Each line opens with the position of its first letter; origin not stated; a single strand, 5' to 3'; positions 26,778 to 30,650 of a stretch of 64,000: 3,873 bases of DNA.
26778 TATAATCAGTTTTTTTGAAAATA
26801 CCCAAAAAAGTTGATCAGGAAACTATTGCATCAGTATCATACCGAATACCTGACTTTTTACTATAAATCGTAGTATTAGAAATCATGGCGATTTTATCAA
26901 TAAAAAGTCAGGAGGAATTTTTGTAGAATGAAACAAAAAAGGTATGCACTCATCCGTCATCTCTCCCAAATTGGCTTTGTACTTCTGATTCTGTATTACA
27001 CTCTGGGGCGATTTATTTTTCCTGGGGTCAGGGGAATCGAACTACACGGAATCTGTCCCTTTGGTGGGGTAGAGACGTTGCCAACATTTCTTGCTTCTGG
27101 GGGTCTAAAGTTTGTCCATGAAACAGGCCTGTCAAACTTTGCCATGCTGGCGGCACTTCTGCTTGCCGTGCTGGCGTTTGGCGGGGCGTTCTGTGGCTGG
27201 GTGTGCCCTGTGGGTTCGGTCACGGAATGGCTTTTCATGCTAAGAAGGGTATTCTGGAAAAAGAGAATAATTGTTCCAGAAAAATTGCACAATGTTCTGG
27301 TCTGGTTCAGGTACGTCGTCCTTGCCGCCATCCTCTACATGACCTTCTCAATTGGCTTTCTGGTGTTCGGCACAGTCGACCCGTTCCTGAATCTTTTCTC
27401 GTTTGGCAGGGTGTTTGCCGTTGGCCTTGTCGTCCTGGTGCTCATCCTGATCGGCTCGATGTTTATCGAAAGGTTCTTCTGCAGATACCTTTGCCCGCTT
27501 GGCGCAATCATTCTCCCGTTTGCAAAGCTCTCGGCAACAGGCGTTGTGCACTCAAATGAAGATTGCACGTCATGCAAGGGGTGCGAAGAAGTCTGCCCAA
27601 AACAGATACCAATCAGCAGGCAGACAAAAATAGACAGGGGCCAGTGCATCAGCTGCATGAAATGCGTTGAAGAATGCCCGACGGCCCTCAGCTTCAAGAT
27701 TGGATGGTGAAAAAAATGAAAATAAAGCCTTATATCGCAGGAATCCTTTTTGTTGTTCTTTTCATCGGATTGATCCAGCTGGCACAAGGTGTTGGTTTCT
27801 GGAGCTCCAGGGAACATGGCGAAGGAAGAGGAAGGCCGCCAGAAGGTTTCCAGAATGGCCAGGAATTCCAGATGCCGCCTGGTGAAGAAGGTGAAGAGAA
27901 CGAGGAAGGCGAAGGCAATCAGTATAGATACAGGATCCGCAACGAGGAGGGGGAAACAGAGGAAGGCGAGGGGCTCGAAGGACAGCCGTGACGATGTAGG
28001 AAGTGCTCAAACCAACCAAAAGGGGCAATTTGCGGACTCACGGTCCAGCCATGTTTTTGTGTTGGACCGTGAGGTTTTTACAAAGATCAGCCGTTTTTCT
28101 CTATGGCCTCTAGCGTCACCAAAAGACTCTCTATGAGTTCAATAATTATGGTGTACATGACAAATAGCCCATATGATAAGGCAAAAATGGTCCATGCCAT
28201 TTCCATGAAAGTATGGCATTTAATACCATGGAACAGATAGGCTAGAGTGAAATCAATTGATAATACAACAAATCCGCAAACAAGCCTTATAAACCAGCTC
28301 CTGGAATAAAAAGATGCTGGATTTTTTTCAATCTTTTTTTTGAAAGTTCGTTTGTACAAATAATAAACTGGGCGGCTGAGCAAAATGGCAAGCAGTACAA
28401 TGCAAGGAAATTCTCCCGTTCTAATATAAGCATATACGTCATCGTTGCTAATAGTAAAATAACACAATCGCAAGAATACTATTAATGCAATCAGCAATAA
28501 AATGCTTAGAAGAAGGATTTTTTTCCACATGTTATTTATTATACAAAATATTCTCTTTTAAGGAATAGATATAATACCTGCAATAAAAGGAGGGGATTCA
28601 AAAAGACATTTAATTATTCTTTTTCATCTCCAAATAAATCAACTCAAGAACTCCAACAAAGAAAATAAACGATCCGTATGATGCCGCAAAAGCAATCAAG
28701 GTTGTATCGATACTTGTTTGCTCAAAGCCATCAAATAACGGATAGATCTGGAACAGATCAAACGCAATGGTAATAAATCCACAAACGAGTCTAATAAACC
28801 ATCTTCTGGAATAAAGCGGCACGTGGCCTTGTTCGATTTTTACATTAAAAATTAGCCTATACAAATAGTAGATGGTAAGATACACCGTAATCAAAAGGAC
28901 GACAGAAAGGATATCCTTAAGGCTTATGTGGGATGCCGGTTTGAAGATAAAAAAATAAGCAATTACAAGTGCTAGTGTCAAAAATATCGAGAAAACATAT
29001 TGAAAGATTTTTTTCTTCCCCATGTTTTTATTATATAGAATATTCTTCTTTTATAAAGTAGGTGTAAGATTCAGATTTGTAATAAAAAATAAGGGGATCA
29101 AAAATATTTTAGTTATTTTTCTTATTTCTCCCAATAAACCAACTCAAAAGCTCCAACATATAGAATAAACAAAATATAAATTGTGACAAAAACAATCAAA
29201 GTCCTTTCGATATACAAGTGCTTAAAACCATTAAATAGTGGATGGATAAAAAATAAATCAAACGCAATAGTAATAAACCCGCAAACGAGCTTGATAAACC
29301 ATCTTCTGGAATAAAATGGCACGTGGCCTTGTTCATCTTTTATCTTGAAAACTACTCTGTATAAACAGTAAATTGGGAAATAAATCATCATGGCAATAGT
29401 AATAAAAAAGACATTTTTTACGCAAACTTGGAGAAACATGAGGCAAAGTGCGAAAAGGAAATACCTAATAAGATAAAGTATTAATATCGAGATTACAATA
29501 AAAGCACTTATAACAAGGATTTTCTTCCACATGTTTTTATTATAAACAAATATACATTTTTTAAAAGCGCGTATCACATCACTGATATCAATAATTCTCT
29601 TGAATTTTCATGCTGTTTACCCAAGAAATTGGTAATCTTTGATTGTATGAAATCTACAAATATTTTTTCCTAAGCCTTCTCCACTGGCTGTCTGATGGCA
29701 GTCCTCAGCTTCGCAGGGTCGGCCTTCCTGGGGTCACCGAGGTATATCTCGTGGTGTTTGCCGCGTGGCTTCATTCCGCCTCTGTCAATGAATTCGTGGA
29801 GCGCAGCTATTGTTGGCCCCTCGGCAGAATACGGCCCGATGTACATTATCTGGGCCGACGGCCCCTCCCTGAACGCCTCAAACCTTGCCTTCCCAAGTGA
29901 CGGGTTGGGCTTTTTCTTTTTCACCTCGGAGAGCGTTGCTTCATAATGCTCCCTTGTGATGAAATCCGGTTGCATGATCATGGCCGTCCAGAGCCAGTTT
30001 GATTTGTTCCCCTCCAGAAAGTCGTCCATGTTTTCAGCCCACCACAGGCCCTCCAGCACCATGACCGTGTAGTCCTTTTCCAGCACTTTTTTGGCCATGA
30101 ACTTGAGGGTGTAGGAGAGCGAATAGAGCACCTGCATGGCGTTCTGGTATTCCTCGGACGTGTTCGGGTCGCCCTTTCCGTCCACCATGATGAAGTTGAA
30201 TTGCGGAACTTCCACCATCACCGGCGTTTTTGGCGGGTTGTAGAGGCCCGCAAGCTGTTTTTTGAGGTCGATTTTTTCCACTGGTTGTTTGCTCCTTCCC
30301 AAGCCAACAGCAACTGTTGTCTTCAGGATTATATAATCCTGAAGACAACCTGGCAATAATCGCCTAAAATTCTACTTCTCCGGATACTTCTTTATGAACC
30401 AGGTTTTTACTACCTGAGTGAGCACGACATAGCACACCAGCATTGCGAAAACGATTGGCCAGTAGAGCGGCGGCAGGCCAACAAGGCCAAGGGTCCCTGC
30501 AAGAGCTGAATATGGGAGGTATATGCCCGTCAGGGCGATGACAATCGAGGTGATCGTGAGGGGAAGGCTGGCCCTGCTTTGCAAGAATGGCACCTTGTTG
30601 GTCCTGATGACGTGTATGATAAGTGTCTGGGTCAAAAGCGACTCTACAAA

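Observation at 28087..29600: Tandem triplication (~510-bp units) of a small 4-TM membrane protein gene including its intergenic leader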

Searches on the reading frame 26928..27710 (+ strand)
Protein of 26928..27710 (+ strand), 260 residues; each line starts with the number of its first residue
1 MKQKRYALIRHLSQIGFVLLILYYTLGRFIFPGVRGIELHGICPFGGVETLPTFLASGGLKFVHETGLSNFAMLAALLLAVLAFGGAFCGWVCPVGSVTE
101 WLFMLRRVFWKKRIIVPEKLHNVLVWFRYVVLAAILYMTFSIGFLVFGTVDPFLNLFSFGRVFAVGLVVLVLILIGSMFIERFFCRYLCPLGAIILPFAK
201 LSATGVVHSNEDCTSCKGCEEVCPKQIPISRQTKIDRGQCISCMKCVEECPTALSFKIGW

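Call 9: search_protein_families(library=pfam, proteins=[window:26928-27710:+], max_evalue=0.1)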
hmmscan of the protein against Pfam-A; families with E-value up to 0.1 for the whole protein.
window:26928-27710:+ (260 aa): 17 families
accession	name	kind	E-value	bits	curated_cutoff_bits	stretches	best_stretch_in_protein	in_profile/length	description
PF12801.12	Fer4_5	-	5.3e-16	58.8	22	2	70-112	5-47/48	4Fe-4S binding domain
PF12838.12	Fer4_7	-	5.5e-08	33.6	27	2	184-227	7-52/52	4Fe-4S dicluster domain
PF13187.11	Fer4_9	-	8.5e-08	32.5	27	2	212-252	1-49/52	4Fe-4S dicluster domain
PF00037.32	Fer4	-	1e-07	31.9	21.1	2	234-252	2-20/24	4Fe-4S binding domain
PF13237.11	Fer4_10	-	4.3e-07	30.2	25.5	1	206-251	2-53/53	4Fe-4S dicluster domain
PF14697.11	Fer4_21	-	5e-07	30.2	35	2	185-225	14-53/59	4Fe-4S dicluster domain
PF12837.12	Fer4_6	-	5e-06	26.7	25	2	234-252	3-21/24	4Fe-4S binding domain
PF12797.12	Fer4_2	-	8.7e-05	22.7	24.5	2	234-252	4-22/22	4Fe-4S binding domain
PF13746.11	Fer4_18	-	0.00014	22.5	27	1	208-253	56-98/114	4Fe-4S dicluster domain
PF13183.11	Fer4_8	-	0.0002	22.3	27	1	239-255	4-20/68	4Fe-4S dicluster domain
PF13534.11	Fer4_17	-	0.00078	20.4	22.2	1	209-227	42-60/61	4Fe-4S dicluster domain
PF13484.11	Fer4_16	-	0.0013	19.9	30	0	239-253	1-15/66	4Fe-4S double cluster binding domain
PF25160.1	LdpA_Fe-S-bd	-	0.0081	16.4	27.6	0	185-226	9-41/49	LdpA Fe-S cluster-binding domain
PF13370.11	Fer4_13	-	0.012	16.7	24.5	1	235-253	1-19/58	4Fe-4S single cluster domain of Ferredoxin I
PF12798.12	Fer4_3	-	0.021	16.1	27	0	213-226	1-14/15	4Fe-4S binding domain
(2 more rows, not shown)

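Call 31: search_protein_families(library=ncbifam, proteins=[window:26928-27710:+], max_evalue=0.1)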
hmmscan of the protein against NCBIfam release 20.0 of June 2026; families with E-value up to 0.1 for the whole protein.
window:26928-27710:+ (260 aa): 46 families (the best 25 are shown)
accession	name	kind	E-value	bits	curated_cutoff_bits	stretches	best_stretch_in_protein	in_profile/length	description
TIGR02163.1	napH_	subfamily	2e-29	102.9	213.05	1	73-252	63-248/255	NapH/MauN family ferredoxin-type protein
NF007013.0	PRK09477.1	equivalog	1.9e-28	99.4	234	1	2-254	20-274/286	quinol dehydrogenase ferredoxin subunit NapH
NF046105.1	TransRegNosR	equivalog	6.1e-17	61.2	1000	1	75-246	486-661/680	transcriptional regulator NosR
NF043039.1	HgcAB_like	equivalog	5.1e-11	42.7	285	1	71-252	163-346/350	HgcAB-like fusion protein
NF038196.1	ferrodoxin_EFR1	subfamily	1.1e-06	28.9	75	1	205-252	178-226/242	EFR1 family ferrodoxin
NF045874.1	Vhu_polyferre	exception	6.4e-06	25.1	600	1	183-253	36-102/381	F420-non-reducing hydrogenase associated-polyferredoxin VhuB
NF058577.1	FdxA_fam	equivalog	1.1e-05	25.5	65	1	210-252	6-50/52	4Fe-4S ferredoxin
NF007382.0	PRK09898.1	equivalog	2.3e-05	24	213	1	185-254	131-197/208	ferredoxin-like protein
TIGR02494.1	PFLE_PFLC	subfamily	5.5e-05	22.6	174.35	1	204-253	41-95/293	glycyl-radical enzyme activating protein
NF040864.1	HgcB_ferredoxin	equivalog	0.00011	22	99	1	208-253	11-59/93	mercury methylation ferredoxin HgcB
NF043069.1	T4HPD_activ_SAM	equivalog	0.0002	20.8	425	1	203-254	43-96/299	trans-4-hydroxy-L-proline dehydratase activase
TIGR04395.1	cutC_activ_rSAM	equivalog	0.00021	20.6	360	1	203-252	46-100/309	choline TMA-lyase-activating enzyme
NF041836.1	rnfB_Methano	equivalog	0.00024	20.7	445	1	210-252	215-259/265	Rnf electron transport complex subunit RnfB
NF005505.0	PRK07118.1-4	equivalog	0.00024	20.7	378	1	210-252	215-259/265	Fe-S cluster domain-containing protein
NF006221.0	PRK08348.1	subfamily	0.00025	20.7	124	1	206-253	39-90/136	NADH-plastoquinone oxidoreductase subunit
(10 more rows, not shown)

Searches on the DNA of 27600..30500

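Call 55: search_rna_families(source=window, start=27600, end=30500, threshold=evalue, max_evalue=1)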
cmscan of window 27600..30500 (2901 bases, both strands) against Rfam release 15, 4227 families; matches with E-value up to 1: 1.
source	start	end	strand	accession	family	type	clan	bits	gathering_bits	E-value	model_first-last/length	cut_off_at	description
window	29576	29763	+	RF01407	STnc560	Gene; sRNA;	-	18.8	55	0.58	1-214/214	no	STnc560 Hfq binding RNA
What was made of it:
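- Tried and rejected: Rfam on 27600-30500 found no RNA family in the 'leaders'; the best hit was E=0.58 (call 55).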

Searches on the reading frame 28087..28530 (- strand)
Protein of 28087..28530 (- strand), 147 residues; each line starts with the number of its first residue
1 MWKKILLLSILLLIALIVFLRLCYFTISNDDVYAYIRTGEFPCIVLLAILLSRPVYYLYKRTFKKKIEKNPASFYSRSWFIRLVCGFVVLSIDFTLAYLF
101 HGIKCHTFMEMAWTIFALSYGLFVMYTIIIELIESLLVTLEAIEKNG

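Call 9: search_protein_families(library=pfam, proteins=[window:28087-28530:-], max_evalue=0.1)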
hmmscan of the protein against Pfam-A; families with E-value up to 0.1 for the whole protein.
window:28087-28530:- (147 aa): 0 families

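Call 27: search_protein_families(library=phrogs, proteins=[window:28087-28530:-], max_evalue=0.1)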
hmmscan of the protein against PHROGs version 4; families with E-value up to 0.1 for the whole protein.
window:28087-28530:- (147 aa): 1 family
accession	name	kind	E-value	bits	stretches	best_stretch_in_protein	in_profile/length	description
phrog_30277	-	unknown function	0.0087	17.1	1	7-70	42-99/112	-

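Call 28: search_protein_families(library=padloc, proteins=[window:28087-28530:-], max_evalue=0.1)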
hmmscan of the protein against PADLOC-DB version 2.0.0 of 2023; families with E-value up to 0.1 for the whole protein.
window:28087-28530:- (147 aa): 0 families
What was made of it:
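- On Phage/plasmid/mobile-element cargo: No credible PHROG or PADLOC hit (calls 27, 28).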

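Call 31: search_protein_families(library=ncbifam, proteins=[window:28087-28530:-], max_evalue=0.1)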
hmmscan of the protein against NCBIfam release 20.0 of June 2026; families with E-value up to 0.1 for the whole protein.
window:28087-28530:- (147 aa): 0 families

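Call 73: search_dna_similar(query=window:28087-28530:-, collection=plasmids, mode=protein, max_evalue=0.01)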
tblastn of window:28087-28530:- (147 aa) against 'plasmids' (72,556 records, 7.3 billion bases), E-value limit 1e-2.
No match.
